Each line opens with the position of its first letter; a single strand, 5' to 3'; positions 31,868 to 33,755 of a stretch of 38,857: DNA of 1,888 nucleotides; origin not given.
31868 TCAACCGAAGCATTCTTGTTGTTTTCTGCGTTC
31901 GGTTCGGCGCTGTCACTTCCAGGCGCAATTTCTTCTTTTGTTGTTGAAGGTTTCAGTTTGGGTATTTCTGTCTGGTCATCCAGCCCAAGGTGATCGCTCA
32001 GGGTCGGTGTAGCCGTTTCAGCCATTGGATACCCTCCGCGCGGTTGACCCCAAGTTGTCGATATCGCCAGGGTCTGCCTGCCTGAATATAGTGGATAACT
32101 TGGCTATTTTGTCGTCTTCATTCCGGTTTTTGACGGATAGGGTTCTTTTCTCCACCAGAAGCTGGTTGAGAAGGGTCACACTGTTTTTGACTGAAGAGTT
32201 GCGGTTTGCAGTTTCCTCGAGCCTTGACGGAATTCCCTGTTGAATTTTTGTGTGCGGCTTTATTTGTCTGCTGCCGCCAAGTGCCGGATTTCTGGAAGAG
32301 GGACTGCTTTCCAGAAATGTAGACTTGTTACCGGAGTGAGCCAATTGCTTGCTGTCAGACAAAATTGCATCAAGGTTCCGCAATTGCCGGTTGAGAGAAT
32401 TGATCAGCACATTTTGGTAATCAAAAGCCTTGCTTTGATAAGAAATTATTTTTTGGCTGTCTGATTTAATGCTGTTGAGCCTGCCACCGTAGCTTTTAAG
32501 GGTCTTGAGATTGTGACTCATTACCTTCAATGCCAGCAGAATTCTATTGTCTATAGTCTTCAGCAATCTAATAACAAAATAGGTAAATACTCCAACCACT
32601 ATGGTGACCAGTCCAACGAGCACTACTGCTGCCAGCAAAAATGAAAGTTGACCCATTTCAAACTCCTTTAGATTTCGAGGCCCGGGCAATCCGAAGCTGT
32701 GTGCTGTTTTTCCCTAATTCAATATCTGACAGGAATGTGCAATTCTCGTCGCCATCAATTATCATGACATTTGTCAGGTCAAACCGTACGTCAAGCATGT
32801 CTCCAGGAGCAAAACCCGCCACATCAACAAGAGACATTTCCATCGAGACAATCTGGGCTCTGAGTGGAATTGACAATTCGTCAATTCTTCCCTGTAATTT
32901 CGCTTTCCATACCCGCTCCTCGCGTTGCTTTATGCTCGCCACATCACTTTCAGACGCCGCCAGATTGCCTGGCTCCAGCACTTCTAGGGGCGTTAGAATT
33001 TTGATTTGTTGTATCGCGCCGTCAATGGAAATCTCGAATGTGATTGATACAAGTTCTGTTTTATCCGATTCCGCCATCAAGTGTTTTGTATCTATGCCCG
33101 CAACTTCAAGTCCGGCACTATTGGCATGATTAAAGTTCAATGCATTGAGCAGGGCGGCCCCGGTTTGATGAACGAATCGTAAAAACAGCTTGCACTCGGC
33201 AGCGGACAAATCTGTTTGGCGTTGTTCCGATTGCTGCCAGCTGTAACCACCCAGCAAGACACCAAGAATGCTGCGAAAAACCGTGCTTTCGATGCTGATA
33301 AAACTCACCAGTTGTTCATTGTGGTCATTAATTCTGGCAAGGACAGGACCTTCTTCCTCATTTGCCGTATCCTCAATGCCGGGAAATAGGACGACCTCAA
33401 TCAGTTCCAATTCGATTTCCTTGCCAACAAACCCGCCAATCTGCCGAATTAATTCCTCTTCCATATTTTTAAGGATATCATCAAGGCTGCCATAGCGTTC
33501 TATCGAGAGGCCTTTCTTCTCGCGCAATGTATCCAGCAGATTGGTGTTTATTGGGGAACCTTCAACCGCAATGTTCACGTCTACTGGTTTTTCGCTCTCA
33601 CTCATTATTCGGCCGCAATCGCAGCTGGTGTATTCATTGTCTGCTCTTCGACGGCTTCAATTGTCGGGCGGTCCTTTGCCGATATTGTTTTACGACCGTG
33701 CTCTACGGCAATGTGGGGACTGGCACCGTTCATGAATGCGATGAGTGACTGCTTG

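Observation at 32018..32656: Lineage-specific membrane-anchored protein embedded in the switch-complex operon between fliM and fliN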

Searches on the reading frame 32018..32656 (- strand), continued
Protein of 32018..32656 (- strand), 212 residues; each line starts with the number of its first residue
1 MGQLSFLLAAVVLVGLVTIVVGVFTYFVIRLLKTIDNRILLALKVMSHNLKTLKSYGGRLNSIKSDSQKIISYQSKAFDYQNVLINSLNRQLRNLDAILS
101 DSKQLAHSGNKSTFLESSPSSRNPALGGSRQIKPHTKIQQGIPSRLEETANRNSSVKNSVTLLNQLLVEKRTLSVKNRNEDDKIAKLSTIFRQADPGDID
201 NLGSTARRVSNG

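Call 83: fold_search(model_id=the predicted structure, library=pdb)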
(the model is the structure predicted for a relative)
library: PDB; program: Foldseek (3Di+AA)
matches with E <= 10: 2; with E <= 0.001: 0
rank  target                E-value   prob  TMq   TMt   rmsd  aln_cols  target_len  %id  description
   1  9e2g_1I               6.4e+00  0.02  0.15  0.11  27.9       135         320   16  Cryo-EM structure of 48 nm repeat of microtubule doublet from T. brucei flagellum (released 2025-03-12)
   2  5dc3_SM               7.5e+00  0.03  0.12  0.15  31.2       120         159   12  Complex of yeast 80S ribosome with non-modified eIF5A (released 2016-06-01)
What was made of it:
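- On FliH / ATP synthase b-subunit-like stalks: Fold search was uninformative for a single helix (call 83).
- Tried and rejected: Foldseek of the AF2 model against the PDB was uninformative, because the model is a single helix (call 83).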

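Call 84: list_cluster_members(proteins=[P0005, P0006, P0009, P0015, P0016, P0017, P0018, P0019, P0024, P0026])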
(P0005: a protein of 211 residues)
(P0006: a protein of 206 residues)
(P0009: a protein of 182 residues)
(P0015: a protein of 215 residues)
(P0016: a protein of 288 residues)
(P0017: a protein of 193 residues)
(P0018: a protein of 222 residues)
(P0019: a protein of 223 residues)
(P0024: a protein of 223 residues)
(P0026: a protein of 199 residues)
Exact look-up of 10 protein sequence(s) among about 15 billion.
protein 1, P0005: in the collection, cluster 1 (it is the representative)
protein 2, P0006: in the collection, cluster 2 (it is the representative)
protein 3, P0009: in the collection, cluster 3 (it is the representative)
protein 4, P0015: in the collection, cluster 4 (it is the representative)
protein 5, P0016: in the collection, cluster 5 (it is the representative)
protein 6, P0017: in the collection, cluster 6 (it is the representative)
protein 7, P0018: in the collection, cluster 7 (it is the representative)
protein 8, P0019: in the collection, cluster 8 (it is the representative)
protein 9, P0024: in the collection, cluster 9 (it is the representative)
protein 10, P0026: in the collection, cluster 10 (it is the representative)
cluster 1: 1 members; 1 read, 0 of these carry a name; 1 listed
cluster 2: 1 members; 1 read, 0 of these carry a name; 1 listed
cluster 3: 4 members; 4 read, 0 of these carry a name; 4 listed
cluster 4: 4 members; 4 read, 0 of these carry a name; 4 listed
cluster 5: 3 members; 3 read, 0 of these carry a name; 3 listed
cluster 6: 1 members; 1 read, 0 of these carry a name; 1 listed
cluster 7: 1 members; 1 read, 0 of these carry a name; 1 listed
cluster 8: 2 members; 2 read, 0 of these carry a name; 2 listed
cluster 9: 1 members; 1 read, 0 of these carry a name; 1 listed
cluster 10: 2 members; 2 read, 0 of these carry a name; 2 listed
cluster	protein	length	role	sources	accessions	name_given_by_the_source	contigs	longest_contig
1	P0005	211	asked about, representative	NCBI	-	-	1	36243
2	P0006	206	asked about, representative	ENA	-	-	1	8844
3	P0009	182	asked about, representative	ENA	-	-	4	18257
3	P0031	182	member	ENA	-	-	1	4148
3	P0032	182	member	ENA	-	-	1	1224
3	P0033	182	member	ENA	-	-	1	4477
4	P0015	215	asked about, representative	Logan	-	-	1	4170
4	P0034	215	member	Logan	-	-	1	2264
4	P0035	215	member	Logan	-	-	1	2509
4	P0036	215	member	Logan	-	-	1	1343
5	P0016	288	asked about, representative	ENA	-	-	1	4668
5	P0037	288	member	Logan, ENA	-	-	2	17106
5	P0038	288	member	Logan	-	-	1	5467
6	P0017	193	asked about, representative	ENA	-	-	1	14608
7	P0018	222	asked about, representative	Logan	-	-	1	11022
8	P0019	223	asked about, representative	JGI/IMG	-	-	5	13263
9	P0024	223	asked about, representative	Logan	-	-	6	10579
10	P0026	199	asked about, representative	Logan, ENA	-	-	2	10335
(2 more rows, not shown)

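Call 85: find_encoding_contigs(protein=P0005, flank=6000, max_places=2)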
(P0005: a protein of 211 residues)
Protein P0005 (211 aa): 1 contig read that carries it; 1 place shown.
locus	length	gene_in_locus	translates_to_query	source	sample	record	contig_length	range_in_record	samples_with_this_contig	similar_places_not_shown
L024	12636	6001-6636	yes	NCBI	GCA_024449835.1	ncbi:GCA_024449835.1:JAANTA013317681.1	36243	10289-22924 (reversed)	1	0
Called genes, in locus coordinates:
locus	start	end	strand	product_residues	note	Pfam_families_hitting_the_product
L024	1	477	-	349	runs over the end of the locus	PF00669:Flagellin_N, PF00700:Flagellin_C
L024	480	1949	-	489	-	PF22638:FlgK_D1, PF06429:Flg_bbr_C (weak)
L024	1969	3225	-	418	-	PF00460:Flg_bb_rod, PF22692:LlgE_F_G_D1, PF07559:FlgE_D2, PF06429:Flg_bbr_C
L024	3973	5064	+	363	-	PF20560:MotA_N, PF01618:MotA_ExbB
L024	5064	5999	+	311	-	-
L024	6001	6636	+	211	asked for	-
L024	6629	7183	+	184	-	PF01052:FliMN_C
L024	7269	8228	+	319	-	PF03448:MgtE_N (faint), PF14842:FliG_N, PF14841:FliG_M (faint), PF01706:FliG_C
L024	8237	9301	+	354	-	PF01312:Bac_export_2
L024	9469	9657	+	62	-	-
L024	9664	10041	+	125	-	PF00460:Flg_bb_rod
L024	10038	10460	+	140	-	PF00460:Flg_bb_rod, PF06429:Flg_bbr_C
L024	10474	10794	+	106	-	PF02049:FliE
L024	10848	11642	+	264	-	PF00460:Flg_bb_rod, PF22692:LlgE_F_G_D1, PF06429:Flg_bbr_C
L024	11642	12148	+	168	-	PF13144:ChapFlgA, PF08666:SAF (faint)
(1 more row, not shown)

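Call 86: find_encoding_contigs(protein=P0019, flank=6000, max_places=2)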
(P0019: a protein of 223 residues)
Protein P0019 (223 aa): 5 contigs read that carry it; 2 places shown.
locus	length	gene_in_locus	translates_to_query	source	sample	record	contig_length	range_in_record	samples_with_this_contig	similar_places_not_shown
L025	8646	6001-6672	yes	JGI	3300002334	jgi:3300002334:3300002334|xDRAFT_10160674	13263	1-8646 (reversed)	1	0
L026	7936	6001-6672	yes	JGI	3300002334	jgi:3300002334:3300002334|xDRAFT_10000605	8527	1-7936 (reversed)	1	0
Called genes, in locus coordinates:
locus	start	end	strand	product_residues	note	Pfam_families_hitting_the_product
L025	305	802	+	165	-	PF07238:PilZ (weak)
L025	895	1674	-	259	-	PF00196:GerE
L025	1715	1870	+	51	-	-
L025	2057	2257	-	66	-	-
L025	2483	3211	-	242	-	PF00460:Flg_bb_rod, PF22692:LlgE_F_G_D1, PF06429:Flg_bbr_C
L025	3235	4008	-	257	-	PF06748:DUF1217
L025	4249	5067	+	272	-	PF20560:MotA_N, PF01618:MotA_ExbB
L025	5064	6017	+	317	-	PF02154:FliM (faint)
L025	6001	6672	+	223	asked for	-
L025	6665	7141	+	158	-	PF28396:SepQ_C (weak), PF01052:FliMN_C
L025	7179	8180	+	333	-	PF14842:FliG_N, PF01706:FliG_C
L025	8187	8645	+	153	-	?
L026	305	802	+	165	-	PF07238:PilZ (weak)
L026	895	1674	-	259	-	PF00196:GerE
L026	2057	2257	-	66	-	-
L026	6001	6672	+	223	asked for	-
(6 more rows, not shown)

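Call 87: find_encoding_contigs(protein=P0026, flank=6000, max_places=2)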
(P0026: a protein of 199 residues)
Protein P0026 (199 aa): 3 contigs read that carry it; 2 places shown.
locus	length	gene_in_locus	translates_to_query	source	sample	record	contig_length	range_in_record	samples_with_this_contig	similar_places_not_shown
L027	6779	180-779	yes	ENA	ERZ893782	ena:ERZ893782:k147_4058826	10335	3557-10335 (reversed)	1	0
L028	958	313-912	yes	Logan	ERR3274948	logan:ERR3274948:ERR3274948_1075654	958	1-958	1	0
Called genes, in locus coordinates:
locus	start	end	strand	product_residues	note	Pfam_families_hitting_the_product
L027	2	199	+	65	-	?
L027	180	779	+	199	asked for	-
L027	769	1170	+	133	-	PF01052:FliMN_C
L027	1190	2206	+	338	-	PF03448:MgtE_N (faint), PF14842:FliG_N, PF14841:FliG_M, PF01706:FliG_C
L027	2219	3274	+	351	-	PF01312:Bac_export_2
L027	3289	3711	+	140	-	PF27143:Atu0565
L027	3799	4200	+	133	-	PF00460:Flg_bb_rod (weak)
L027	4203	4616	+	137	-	PF00460:Flg_bb_rod (weak), PF06429:Flg_bbr_C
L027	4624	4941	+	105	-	PF02049:FliE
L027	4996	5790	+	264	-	PF00460:Flg_bb_rod, PF22692:LlgE_F_G_D1, PF06429:Flg_bbr_C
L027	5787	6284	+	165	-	PF13144:ChapFlgA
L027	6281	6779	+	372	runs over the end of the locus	PF02119:FlgI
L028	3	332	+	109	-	?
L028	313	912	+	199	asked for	-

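Call 97: search_protein_families(library=ncbifam, alignment_id=A2, max_evalue=0.1)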
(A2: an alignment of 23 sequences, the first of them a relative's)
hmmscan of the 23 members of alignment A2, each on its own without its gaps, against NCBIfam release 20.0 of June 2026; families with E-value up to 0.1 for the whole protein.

A. member 1, P0001 (212 aa): 1 family
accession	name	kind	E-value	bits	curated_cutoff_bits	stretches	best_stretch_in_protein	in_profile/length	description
TIGR02780.1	TrbJ_Ti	equivalog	0.025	14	100.55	1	41-106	153-217/253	P-type conjugative transfer protein TrbJ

B. families by the number of members that match (of 23 scanned): 16 families
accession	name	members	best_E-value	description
TIGR02780.1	TrbJ_Ti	2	0.0047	P-type conjugative transfer protein TrbJ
NF038265.1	phos_prot_SiaC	2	0.013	biofilm regulation phosphoprotein SiaC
NF041528.1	strep_LAETG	1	0.0012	LAETG motif-containing sortase-dependent surface protein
NF052445.1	RespRegMctR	1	0.0037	two-component system response regulator MctR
TIGR02257.1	cobalto_cobN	1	0.0047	cobaltochelatase subunit CobN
TIGR04561.1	membra_charge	1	0.0051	TIGR04561 family membrane protein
NF009650.0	PRK13183.1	1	0.011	photosystem II reaction center protein PsbN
NF010507.0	PRK13922.10-6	1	0.019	rod shape-determining protein MreC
NF046080.1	PID_CTERM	1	0.033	PID-CTERM protein-sorting domain-containing protein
NF033916.0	antiphage_ZorA_3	1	0.037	anti-phage ZorAB system protein ZorA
NF006381.0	PRK08622.1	1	0.047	galactose-6-phosphate isomerase subunit LacB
TIGR00367.1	TIGR00367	1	0.062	calcium/sodium antiporter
NF045999.1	MAG1140_fam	1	0.066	MAG1140 family protein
NF038119.1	PEP_CTERM_MHFG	1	0.072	MHFG family PEP-CTERM protein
NF052672.1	CPF_0552_fam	1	0.079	CPF_0552 family protein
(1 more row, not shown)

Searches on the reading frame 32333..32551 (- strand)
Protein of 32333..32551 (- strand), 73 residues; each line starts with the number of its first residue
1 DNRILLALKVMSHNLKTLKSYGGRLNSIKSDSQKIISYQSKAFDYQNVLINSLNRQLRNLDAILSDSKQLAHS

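Call 44: find_homologous_proteins(query=A4, max_evalue=0.01)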
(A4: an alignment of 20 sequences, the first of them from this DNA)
Query A4 (20 sequences) (73 aa, profile of the alignment): 1 proteins with E <= 0.01 among 156 candidates.
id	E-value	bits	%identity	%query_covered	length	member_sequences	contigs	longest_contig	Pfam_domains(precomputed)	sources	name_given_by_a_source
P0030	2.3e-20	90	27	85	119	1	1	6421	-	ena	-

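Call 47: find_related_loci(query=A5, collection=metagenome_contigs, flank=4000)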
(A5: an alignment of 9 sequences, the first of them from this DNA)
Query A5 (73 aa) in metagenome_contigs; peptide patterns used: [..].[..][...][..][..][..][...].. (x = any residue, [..] = any of these).
71 stretches matched a pattern; 2 encode a relative of the query (tblastn E <= 1e-3); 2 distinct loci.
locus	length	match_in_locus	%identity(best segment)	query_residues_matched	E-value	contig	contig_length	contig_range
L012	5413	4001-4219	75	1-73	2e-33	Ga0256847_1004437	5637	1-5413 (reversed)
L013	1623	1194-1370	32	6-64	2e-8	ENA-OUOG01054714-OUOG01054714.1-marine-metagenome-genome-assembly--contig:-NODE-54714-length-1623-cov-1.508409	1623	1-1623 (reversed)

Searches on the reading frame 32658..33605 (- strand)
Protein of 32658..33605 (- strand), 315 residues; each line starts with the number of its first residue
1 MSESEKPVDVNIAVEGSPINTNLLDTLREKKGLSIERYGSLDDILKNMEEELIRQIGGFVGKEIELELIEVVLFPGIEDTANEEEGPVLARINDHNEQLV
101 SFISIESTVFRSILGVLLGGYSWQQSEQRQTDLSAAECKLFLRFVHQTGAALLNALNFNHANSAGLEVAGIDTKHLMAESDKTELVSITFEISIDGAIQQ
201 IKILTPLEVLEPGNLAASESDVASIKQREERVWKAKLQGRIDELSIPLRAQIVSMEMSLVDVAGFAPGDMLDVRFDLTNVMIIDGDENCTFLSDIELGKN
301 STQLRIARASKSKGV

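Call 3: search_protein_families(library=pfam, proteins=[window:32658-33605:-], max_evalue=1)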
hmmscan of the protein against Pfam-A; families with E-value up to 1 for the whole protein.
window:32658-33605:- (315 aa): 3 families
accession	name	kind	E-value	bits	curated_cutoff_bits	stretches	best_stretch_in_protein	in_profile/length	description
PF02154.20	FliM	-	0.019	15.3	27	1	89-212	65-187/192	Flagellar motor switch protein FliM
PF01052.25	FliMN_C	-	0.054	13.9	23.8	1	241-273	3-35/73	Type III flagellar switch regulator (C-ring) FliN C-term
PF18265.6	Nas2_N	-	0.14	12.6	23.2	1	234-267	8-40/79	Nas2 N_terminal domain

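Call 4: search_protein_families(library=ncbifam, proteins=[window:32658-33605:-], max_evalue=1)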
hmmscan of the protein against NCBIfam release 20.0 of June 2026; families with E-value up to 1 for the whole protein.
window:32658-33605:- (315 aa): 1 family
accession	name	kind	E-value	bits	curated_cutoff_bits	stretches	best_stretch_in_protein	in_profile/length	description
TIGR01397.1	fliM_switch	equivalog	4.1e-14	52.4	219.6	1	98-306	109-315/320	flagellar motor switch protein FliM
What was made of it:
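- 32658..33605 (-): fliM. Divergent and below the Pfam gathering scores. Immediately upstream of gene X. TIGR01397 E=4e-14, Pfam FliM E=0.019 (calls 3, 4).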

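Call 51: search_dna_similar(query=window:32658-33605:-, collection=plasmids, mode=protein, max_evalue=0.00001, max_rows=25)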
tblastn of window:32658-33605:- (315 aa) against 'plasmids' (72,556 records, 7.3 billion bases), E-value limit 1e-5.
No match.
